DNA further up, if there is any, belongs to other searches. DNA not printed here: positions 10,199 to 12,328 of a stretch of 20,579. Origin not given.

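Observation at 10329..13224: Translationally coupled pair: Tat-secreted glycoprotein with PGF-CTERM-like anchor, plus a membrane protein fusing an Mrr-type nuclease-fold domain to an extracellular DUF4352 domain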

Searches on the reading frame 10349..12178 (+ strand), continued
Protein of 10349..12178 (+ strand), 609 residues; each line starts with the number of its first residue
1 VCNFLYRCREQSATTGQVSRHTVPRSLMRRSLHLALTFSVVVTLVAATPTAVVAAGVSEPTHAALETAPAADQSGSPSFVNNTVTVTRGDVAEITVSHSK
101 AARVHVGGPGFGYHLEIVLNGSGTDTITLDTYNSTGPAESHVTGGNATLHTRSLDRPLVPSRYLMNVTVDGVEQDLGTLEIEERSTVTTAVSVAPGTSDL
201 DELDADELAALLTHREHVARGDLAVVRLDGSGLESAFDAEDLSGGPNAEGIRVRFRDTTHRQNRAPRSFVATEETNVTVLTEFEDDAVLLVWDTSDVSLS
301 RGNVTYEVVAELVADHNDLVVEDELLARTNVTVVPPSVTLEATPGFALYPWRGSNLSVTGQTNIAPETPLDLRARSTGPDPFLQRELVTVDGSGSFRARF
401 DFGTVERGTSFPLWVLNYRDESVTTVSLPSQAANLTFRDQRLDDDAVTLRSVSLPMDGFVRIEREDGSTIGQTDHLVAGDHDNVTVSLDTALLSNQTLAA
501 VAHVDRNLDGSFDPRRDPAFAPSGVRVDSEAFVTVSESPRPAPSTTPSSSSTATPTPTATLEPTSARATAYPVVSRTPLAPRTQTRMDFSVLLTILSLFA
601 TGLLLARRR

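Call 89: fold_search(model_id=the predicted structure, library=pdb)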
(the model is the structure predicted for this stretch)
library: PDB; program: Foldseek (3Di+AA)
matches with E <= 10: 1935; with E <= 0.001: 510
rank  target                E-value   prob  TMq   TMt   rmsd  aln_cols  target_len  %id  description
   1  6rqj_B                8.2e-12  1.00  0.19  0.18  38.0       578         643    9  Structure of human complement C5 complexed with tick inhibitors OmCI, RaCI1 and CirpT1 (released 2020-01-08)
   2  5hcc_B                1.7e-11  1.00  0.20  0.18  28.7       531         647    9  Ternary complex of human Complement C5 with Ornithodoros moubata OmCI and Dermacentor andersoni RaCI3. (released 2016-03-30)
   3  7ad7_B                6.1e-11  1.00  0.19  0.18  28.9       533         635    9  Crystal structure of human complement C5 in complex with the K8 bovine knob domain peptide. (released 2021-03-10)
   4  8coe_C                2.4e-10  1.00  0.20  0.18  29.2       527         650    9  complement C5 in complex with the LCP0195 nanobody (released 2024-01-03)
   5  6xi3                  4.8e-10  1.00  0.18  0.23  17.0       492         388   12  Crystal structure of tetra-tandem repeat in extending region of large adhesion protein (released 2020-10-14)
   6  7ad6_B                7.2e-10  1.00  0.19  0.18  28.7       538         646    9  Crystal structure of human complement C5 in complex with the K92 bovine knob domain peptide. (released 2021-03-10)
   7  7s64_A                8.8e-10  1.00  0.17  0.09  30.4       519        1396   12  Intermediate-form oocyte/egg Alpha-2-Macroglobulin (A2Moo) tetramer (released 2022-01-05)
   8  4d94_A                9.7e-10  1.00  0.18  0.10  28.6       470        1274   11  Crystal Structure of TEP1r (released 2012-10-17)
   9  7s62                  1.0e-09  1.00  0.18  0.09  30.0       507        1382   12  Locally refined protomer structure of native-form oocyte/egg Alpha-2-Macroglobulin (A2Moo) tetramer (released 2022-01-05)
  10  7q62_B                1.2e-09  1.00  0.20  0.15  28.8       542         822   12  Structure of TEV cleaved A2ML1 dimer (A2ML1-TT dimer) (released 2022-04-20)
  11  7s63_A                1.2e-09  1.00  0.17  0.09  30.2       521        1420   12  Native-form oocyte/egg Alpha-2-Macroglobulin (A2Moo) tetramer (released 2022-01-05)
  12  7q61_A                1.5e-09  1.00  0.17  0.10  30.6       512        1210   10  Structure of TEV conjugated A2ML1 (A2ML1-TC) (released 2022-04-20)
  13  4lnv_B                1.7e-09  1.00  0.14  0.09  35.6       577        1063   10  Crystal Structure of TEP1s (released 2013-07-24)
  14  9fx2                  1.9e-09  1.00  0.19  0.11  39.8       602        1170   10  Structure of methylamine activated CD109 (released 2025-03-19)
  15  7q62_A                2.3e-09  1.00  0.17  0.10  22.8       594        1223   10  Structure of TEV cleaved A2ML1 dimer (A2ML1-TT dimer) (released 2022-04-20)
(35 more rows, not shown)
